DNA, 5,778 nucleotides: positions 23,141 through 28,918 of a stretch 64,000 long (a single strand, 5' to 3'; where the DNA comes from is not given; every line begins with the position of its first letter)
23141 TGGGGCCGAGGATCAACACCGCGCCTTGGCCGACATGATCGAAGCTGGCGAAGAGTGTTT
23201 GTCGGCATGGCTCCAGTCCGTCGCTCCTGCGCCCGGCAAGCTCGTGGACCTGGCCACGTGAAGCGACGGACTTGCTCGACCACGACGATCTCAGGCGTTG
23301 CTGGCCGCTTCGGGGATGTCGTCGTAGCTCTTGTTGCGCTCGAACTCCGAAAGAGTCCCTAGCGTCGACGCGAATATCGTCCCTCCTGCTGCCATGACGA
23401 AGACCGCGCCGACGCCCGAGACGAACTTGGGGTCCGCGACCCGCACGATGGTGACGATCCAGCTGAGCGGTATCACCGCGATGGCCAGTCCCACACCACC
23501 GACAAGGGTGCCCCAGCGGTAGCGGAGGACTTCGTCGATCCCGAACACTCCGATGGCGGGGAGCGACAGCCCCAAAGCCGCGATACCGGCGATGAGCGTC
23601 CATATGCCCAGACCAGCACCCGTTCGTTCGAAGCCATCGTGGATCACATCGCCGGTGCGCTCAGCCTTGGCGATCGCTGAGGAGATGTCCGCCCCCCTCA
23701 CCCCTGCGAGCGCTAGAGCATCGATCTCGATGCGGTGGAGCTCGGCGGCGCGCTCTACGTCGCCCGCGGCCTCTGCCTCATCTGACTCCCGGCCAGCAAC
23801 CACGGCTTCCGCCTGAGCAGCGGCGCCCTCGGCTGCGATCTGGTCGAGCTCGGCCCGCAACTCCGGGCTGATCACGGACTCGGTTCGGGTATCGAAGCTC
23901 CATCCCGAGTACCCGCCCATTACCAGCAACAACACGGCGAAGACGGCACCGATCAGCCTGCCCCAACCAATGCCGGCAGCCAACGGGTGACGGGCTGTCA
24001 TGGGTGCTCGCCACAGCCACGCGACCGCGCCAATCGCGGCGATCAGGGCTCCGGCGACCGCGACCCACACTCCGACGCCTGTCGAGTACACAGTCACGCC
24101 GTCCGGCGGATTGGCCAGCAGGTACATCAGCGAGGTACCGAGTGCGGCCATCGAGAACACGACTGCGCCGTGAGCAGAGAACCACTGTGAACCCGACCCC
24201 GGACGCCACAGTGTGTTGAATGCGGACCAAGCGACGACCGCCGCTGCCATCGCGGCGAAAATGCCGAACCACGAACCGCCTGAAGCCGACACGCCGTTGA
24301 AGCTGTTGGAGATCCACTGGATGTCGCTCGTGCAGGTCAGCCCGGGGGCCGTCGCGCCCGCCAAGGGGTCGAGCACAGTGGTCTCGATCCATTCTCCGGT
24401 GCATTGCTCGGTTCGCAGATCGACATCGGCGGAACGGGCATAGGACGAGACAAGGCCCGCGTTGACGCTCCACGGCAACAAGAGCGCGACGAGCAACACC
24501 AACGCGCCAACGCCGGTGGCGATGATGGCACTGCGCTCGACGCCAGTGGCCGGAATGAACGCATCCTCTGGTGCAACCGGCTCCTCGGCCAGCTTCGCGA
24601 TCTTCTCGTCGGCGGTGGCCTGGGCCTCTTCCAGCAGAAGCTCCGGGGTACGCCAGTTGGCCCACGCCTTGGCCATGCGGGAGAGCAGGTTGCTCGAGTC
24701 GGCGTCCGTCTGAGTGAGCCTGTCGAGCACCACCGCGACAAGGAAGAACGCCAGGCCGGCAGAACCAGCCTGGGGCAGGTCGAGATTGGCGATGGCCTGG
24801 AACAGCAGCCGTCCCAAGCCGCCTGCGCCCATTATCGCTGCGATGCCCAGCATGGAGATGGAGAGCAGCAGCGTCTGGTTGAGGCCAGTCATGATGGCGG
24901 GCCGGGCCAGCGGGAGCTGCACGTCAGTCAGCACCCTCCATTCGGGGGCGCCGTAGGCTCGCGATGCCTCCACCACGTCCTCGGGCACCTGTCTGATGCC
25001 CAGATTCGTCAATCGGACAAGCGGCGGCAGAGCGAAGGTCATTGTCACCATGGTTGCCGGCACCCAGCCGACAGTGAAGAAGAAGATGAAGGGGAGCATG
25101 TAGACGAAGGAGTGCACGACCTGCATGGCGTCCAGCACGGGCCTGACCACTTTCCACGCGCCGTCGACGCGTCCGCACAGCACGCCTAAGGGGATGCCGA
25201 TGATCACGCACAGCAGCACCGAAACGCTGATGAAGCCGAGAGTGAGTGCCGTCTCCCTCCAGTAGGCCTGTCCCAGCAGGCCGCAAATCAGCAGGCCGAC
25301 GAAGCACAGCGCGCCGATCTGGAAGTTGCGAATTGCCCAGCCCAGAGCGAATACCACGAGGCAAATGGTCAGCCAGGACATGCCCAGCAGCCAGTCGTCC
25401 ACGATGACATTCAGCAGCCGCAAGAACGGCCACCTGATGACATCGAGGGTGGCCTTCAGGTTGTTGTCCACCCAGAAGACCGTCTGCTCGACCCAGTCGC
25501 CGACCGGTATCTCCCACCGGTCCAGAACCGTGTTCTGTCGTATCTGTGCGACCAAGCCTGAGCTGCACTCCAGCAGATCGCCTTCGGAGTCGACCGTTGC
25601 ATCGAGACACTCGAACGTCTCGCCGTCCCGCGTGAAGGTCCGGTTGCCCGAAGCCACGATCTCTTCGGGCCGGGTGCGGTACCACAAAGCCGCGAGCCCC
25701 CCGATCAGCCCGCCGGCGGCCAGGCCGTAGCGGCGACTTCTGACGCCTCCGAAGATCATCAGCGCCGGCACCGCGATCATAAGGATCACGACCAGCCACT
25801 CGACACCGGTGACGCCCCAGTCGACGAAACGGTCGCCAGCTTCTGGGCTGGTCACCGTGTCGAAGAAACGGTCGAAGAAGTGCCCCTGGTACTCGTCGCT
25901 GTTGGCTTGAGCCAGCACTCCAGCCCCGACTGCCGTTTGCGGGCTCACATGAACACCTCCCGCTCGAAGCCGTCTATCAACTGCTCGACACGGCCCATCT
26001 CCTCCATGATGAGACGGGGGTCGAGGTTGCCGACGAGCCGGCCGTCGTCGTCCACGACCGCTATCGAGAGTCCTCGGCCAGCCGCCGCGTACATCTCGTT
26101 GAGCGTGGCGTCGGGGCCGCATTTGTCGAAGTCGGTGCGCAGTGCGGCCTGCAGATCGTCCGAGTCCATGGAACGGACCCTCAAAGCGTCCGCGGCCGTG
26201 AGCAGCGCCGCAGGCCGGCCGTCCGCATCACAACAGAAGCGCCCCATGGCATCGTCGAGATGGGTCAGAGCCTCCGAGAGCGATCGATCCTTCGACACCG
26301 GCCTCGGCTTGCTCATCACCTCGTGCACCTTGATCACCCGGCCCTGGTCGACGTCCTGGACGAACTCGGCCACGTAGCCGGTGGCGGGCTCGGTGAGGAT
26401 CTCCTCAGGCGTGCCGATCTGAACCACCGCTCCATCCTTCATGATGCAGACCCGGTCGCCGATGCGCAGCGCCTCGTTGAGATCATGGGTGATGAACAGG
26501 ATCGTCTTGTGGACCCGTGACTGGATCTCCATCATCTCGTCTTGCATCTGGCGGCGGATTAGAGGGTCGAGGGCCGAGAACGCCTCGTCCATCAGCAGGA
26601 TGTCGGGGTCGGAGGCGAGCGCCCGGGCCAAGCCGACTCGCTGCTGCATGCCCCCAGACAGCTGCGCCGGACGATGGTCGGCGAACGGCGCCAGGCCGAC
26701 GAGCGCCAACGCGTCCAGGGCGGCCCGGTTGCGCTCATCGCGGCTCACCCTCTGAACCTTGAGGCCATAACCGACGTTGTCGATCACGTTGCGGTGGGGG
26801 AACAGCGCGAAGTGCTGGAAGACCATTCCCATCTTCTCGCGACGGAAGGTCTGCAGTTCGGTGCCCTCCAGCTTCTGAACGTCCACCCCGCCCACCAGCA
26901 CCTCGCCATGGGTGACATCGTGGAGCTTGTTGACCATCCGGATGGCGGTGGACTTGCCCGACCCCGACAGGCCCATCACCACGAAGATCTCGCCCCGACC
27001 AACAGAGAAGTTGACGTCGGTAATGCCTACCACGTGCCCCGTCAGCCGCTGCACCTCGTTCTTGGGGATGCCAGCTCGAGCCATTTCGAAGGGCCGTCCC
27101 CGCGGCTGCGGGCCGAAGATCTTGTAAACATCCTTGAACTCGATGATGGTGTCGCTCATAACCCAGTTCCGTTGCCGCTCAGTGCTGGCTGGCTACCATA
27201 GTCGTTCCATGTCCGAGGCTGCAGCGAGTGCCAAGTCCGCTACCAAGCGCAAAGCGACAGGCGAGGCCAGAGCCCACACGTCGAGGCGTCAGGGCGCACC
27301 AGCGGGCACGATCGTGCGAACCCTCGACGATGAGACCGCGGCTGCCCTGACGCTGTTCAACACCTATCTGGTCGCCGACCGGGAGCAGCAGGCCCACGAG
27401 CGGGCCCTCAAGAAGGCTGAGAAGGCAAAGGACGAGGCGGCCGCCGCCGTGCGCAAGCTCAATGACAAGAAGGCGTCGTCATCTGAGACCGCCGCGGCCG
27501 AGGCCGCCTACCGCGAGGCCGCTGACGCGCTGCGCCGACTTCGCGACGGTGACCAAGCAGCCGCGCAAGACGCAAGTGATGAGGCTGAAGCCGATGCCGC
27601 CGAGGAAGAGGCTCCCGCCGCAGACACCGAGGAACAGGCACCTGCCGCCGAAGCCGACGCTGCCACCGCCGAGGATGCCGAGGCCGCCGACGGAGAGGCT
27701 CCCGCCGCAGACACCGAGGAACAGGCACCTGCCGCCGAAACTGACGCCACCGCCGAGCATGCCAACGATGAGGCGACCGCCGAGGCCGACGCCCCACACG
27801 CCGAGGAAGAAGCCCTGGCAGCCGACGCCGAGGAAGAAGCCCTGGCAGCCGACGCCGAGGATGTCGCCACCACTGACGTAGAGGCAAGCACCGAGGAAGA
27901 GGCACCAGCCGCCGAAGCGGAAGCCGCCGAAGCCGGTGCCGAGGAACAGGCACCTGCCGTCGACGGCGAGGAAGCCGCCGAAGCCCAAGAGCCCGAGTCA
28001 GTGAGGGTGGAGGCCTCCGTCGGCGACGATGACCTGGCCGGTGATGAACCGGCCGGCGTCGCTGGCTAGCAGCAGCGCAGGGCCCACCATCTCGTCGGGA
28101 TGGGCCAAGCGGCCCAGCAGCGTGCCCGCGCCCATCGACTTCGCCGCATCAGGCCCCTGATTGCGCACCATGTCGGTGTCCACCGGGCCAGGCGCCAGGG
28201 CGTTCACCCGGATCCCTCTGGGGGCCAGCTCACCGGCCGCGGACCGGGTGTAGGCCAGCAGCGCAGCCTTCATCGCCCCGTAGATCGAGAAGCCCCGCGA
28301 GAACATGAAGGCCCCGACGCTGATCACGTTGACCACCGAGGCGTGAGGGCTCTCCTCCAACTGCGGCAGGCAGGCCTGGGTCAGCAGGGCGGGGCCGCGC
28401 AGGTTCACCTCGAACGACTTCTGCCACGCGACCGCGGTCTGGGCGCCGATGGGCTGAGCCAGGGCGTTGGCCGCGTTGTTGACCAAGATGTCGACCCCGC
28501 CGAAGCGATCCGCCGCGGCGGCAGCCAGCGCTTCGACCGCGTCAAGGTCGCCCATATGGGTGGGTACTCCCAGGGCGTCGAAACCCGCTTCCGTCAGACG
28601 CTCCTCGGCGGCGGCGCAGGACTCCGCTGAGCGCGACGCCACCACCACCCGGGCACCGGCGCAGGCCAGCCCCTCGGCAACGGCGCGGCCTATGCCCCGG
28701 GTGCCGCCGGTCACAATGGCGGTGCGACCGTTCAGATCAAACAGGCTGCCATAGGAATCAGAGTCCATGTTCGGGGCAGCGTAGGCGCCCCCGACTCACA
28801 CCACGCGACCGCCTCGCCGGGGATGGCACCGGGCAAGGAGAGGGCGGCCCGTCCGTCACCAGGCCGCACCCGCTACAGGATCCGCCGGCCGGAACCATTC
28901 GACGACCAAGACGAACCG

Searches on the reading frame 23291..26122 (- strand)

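Call 45: search_protein_families(library=pfam, proteins=[window:23291-26122:-], max_evalue=0.001)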
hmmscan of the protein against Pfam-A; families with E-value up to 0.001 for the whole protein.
window:23291-26122:- (943 aa): 1 family
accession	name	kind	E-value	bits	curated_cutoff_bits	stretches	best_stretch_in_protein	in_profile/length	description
PF00528.27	BPD_transp_1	-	4.7e-23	82.3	26.4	1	309-465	1-166/184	Binding-protein-dependent transport system inner membrane component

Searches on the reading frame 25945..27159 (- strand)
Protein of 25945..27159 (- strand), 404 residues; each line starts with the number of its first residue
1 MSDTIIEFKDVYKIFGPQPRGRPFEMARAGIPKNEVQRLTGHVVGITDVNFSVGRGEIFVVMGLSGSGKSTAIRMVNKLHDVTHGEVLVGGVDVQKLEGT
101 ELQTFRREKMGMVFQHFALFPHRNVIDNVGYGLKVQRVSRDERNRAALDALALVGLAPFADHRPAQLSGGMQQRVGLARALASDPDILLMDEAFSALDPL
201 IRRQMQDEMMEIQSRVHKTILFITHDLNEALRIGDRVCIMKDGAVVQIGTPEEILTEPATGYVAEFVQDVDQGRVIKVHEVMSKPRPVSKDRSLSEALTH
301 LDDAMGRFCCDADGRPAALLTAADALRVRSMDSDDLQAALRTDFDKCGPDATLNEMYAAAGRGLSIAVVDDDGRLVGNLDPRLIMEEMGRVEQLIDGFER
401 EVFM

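Call 69: search_protein_families(library=pfam, proteins=[window:25945-27159:-], max_evalue=0.0001)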
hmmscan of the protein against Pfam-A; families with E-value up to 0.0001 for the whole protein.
window:25945-27159:- (404 aa): 2 families
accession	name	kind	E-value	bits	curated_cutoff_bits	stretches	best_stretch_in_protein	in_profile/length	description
PF00005.33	ABC_tran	-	2.5e-31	109.5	25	1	47-194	2-136/137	ABC transporter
PF00571.33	CBS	-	2.6e-06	28.1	24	0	341-386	6-53/57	CBS domain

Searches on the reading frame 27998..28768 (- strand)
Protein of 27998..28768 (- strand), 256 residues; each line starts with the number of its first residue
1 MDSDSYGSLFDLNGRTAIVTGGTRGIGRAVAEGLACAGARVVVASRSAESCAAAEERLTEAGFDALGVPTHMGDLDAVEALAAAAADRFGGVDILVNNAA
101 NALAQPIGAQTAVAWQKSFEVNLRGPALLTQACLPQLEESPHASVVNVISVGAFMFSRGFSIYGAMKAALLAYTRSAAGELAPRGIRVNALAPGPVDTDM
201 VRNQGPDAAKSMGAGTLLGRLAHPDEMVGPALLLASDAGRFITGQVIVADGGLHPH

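Call 69: search_protein_families(library=pfam, proteins=[window:27998-28768:-], max_evalue=0.0001)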
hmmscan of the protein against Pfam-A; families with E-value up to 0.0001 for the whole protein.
window:27998-28768:- (256 aa): 5 families
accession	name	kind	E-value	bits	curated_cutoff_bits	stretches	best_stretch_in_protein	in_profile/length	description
PF13561.12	adh_short_C2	-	9.3e-57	192.7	27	1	24-254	6-236/236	Enoyl-(Acyl carrier protein) reductase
PF00106.31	adh_short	-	2.7e-52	177.6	26.6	1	16-206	2-192/195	short chain dehydrogenase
PF08659.16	KR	-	6.1e-11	43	22.6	1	16-172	2-158/180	KR domain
PF23441.1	SDR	-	7.6e-08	32.5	27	1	13-213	6-211/258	SDR-like rossmann domain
PF01370.27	Epimerase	-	5.9e-05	23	20.9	1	18-134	2-103/240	NAD dependent epimerase/dehydratase family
